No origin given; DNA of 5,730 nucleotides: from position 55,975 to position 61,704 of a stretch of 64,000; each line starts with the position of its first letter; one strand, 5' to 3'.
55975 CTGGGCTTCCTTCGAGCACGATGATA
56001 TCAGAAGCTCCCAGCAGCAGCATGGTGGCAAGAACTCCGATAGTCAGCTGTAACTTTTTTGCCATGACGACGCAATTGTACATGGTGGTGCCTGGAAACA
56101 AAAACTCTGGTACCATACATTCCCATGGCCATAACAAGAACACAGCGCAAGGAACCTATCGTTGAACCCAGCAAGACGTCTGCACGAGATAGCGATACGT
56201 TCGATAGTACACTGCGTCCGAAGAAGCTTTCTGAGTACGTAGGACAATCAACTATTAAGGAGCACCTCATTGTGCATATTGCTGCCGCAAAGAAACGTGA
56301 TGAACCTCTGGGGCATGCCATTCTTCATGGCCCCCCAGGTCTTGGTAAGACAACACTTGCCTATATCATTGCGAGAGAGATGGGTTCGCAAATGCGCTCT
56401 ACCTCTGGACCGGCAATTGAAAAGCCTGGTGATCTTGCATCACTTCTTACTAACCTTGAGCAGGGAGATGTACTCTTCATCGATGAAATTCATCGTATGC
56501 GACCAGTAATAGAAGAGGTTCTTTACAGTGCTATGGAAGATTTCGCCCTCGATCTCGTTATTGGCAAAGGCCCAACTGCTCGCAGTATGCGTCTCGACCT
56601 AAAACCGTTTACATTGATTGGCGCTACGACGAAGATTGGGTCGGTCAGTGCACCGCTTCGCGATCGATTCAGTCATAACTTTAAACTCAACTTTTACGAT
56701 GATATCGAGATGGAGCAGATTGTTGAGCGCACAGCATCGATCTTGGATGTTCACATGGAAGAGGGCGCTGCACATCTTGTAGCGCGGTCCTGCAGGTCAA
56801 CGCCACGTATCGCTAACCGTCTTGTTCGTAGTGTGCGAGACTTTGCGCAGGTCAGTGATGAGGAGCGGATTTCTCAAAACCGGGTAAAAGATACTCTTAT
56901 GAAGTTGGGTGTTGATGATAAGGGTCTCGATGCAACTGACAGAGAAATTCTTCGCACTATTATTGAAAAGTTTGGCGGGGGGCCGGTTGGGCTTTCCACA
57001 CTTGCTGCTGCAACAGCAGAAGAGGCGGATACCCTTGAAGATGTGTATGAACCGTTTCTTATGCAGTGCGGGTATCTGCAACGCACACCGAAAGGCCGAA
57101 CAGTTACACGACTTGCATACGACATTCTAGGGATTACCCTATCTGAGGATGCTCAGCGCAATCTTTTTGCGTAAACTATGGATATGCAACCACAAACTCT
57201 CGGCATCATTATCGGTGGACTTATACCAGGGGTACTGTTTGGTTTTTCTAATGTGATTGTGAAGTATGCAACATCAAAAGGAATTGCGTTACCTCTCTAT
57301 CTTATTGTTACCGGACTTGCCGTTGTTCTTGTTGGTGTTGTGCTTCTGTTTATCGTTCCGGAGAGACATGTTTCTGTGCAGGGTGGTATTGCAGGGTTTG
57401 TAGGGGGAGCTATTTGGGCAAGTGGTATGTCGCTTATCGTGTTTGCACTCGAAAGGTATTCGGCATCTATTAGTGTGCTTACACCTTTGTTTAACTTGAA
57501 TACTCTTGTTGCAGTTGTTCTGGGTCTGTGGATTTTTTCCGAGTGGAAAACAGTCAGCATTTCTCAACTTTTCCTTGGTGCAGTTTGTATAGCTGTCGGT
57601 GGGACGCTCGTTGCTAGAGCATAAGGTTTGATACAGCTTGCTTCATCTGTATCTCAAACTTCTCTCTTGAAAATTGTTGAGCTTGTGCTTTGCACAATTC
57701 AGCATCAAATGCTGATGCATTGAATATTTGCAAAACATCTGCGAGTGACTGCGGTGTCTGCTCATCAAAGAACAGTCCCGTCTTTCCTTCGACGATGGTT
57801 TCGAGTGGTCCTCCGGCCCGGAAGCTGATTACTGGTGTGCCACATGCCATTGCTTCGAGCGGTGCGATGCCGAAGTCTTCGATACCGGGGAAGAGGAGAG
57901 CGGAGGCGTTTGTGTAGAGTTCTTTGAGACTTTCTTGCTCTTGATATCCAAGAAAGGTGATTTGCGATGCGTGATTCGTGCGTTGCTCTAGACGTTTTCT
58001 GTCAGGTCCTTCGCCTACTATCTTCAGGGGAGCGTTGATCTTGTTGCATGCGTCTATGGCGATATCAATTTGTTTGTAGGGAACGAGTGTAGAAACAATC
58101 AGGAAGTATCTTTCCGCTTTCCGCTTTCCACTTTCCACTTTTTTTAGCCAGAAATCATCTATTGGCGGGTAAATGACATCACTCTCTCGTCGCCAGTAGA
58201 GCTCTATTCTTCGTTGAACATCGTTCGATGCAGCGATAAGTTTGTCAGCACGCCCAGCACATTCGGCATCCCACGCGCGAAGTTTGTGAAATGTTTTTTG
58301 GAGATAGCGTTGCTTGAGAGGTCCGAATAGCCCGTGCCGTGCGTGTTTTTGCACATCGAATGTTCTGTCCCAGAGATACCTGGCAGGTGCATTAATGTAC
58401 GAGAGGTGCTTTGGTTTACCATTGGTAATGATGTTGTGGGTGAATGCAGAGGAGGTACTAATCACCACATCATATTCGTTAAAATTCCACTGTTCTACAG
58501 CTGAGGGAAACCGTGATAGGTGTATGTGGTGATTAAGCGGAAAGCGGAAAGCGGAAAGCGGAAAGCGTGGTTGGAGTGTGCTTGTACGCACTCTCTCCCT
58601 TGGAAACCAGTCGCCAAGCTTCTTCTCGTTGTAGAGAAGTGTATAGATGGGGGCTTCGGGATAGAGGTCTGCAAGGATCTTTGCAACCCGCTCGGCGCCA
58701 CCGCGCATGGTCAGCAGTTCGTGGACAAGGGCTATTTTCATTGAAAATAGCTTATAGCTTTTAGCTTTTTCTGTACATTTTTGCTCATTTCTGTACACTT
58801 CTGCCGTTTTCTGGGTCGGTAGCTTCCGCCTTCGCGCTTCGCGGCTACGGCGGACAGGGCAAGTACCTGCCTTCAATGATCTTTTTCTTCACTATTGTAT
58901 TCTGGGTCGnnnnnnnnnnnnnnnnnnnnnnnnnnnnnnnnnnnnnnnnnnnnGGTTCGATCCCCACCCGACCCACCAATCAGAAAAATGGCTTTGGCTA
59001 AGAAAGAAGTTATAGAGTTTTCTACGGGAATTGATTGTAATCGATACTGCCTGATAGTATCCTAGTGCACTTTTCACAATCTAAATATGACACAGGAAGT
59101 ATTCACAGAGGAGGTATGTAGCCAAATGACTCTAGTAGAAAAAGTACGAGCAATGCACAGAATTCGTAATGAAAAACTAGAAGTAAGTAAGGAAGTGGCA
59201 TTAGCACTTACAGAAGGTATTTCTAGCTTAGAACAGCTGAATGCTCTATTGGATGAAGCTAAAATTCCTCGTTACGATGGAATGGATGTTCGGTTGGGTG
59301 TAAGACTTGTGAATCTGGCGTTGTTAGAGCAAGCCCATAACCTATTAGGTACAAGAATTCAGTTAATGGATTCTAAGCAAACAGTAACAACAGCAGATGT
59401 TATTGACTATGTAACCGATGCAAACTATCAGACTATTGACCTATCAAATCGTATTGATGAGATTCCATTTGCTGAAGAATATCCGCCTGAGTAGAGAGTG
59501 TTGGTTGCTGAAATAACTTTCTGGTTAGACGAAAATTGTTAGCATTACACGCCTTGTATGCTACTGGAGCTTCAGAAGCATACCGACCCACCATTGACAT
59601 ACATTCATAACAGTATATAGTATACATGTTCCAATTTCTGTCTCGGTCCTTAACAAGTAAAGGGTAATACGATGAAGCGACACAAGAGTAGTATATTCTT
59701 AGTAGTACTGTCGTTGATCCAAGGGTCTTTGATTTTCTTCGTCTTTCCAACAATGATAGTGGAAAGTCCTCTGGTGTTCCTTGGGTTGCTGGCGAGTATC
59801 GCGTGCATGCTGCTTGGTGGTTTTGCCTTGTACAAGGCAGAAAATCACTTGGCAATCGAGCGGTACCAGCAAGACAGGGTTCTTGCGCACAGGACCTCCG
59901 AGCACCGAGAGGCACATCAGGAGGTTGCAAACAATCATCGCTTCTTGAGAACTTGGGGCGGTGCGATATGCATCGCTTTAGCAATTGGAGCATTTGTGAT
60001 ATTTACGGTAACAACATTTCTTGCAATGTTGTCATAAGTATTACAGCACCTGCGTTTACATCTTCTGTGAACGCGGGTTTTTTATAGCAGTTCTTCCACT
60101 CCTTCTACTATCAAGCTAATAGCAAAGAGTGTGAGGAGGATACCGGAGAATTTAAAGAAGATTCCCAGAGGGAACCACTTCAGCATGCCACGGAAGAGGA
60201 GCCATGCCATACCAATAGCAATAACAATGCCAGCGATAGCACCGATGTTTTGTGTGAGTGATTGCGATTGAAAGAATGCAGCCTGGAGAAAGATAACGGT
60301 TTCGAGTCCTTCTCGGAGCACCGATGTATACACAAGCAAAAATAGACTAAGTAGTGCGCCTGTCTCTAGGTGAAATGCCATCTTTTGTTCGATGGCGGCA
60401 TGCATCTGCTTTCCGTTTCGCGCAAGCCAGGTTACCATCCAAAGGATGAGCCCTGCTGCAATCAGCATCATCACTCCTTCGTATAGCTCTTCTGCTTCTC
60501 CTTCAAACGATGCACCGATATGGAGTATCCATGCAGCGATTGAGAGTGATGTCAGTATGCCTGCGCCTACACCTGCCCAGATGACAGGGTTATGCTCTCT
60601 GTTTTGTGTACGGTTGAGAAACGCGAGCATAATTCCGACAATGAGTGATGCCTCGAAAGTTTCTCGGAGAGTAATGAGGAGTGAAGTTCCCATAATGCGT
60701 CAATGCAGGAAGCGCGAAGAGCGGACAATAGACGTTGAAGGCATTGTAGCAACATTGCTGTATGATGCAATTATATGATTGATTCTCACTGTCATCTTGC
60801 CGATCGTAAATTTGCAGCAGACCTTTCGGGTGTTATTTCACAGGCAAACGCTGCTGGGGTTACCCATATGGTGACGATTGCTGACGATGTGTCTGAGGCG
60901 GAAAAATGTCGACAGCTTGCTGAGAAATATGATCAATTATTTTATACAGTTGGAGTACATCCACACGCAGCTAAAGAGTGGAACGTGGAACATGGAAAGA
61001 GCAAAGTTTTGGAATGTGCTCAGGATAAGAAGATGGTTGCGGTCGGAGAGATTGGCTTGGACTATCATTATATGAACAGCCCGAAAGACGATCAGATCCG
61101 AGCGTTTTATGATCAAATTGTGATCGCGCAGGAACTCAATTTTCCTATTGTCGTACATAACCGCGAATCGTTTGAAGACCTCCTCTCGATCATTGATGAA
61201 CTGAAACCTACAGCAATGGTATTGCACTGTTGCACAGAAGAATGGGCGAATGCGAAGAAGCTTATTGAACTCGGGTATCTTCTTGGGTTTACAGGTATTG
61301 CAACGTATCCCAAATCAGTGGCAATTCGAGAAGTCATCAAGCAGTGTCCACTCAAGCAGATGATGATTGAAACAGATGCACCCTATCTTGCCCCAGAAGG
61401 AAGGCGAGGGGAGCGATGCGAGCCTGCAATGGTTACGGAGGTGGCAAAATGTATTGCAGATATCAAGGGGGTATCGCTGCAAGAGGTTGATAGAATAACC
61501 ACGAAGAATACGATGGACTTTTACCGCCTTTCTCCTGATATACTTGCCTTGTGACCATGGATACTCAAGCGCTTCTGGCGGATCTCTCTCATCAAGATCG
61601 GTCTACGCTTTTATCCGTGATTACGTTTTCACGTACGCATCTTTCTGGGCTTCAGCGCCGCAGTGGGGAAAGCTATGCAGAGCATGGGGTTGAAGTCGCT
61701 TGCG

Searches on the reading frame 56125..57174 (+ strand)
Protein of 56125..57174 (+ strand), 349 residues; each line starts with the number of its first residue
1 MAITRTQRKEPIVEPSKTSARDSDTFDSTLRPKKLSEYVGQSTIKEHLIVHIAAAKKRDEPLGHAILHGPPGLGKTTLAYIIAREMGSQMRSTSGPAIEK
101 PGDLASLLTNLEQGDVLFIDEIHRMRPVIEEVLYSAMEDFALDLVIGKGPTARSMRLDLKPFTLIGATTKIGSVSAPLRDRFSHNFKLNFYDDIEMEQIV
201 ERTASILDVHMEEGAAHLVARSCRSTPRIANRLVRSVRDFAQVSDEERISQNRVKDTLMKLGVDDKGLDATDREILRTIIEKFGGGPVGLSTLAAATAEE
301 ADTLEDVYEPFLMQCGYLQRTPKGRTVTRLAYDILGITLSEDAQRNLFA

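Call 82: search_protein_families(library=pfam, proteins=[window:56125-57174:+], max_evalue=0.0001)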
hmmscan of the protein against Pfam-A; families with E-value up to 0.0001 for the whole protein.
window:56125-57174:+ (349 aa): 6 families
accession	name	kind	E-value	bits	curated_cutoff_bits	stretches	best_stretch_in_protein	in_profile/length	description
PF05496.18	RuvB_N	-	1.3e-74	249.7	27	1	30-187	1-158/159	Holliday junction DNA helicase RuvB P-loop domain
PF17864.7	AAA_lid_4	-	8.2e-24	83.6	27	1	191-264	1-74/74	RuvB AAA lid domain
PF05491.19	RuvB_C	-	7.8e-23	80.7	24.7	1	266-335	2-71/72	RuvB C-terminal winged helix domain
PF00004.35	AAA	-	1.9e-20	74.1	21.2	1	66-188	2-129/131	ATPase family associated with various cellular activities (AAA)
PF07728.20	AAA_5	-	3.1e-09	37.4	22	1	65-182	2-139/139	AAA domain (dynein-related subfamily)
PF20720.3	nSTAND3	-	8.8e-05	22.7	27.2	0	62-121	17-73/155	Novel STAND NTPase 3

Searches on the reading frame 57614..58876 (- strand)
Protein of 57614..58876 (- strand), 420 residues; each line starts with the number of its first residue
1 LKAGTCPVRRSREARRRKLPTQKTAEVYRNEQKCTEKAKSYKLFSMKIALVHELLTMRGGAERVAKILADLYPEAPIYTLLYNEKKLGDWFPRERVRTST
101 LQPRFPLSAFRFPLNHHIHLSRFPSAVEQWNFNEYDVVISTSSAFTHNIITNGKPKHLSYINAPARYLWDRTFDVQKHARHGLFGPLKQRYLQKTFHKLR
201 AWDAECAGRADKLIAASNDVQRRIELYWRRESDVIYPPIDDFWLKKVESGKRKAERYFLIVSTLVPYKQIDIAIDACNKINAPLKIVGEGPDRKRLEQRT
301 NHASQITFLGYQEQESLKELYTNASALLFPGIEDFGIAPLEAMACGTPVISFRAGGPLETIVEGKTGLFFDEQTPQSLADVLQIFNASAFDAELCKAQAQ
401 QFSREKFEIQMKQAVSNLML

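Call 83: search_protein_families(library=pfam, proteins=[window:57614-58876:-], max_evalue=0.0001)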
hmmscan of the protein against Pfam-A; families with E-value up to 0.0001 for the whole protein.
window:57614-58876:- (420 aa): 4 families
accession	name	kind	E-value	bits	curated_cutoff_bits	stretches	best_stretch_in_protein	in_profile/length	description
PF00534.26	Glycos_transf_1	-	5.6e-32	111.1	26.4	1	243-384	3-154/172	Glycosyl transferases group 1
PF13692.12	Glyco_trans_1_4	-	4.7e-25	88.9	27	1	256-382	2-136/142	Glycosyl transferases group 1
PF20706.3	GT4-conflict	-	2.5e-06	27.2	26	1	258-361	200-320/385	Family 4 Glycosyltransferase in conflict systems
PF13439.12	Glyco_transf_4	-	3e-05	24.6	28.5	0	59-240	2-167/170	Glycosyltransferase Family 4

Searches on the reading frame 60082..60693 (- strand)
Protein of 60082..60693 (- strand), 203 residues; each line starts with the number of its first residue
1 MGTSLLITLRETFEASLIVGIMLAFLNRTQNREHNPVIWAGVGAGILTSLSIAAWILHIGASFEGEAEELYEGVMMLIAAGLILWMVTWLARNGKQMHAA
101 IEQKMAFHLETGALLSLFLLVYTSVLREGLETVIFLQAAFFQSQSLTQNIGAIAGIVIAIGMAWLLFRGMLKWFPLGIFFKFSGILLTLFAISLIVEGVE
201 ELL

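Call 83: search_protein_families(library=pfam, proteins=[window:60082-60693:-], max_evalue=0.0001)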
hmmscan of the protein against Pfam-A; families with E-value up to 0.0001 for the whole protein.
window:60082-60693:- (203 aa): 1 family
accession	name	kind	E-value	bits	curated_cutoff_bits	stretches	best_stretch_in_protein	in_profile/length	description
PF03239.20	FTR1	-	4.5e-39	134.9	25.3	1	5-199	5-206/284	Iron permease FTR1 family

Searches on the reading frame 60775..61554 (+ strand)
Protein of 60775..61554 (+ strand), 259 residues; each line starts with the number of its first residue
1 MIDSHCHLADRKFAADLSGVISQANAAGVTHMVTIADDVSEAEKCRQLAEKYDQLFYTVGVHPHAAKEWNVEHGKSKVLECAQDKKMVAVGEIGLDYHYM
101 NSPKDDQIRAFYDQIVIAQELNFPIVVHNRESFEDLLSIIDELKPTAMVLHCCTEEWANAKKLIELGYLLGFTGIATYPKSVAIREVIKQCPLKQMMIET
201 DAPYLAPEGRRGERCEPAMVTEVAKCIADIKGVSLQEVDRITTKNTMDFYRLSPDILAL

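Call 83: search_protein_families(library=pfam, proteins=[window:60775-61554:+], max_evalue=0.0001)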
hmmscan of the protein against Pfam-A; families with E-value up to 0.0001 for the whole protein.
window:60775-61554:+ (259 aa): 1 family
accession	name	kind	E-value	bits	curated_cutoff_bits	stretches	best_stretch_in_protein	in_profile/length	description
PF01026.27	TatD_DNase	-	2.5e-78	263.4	27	1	2-250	1-252/253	TatD related DNase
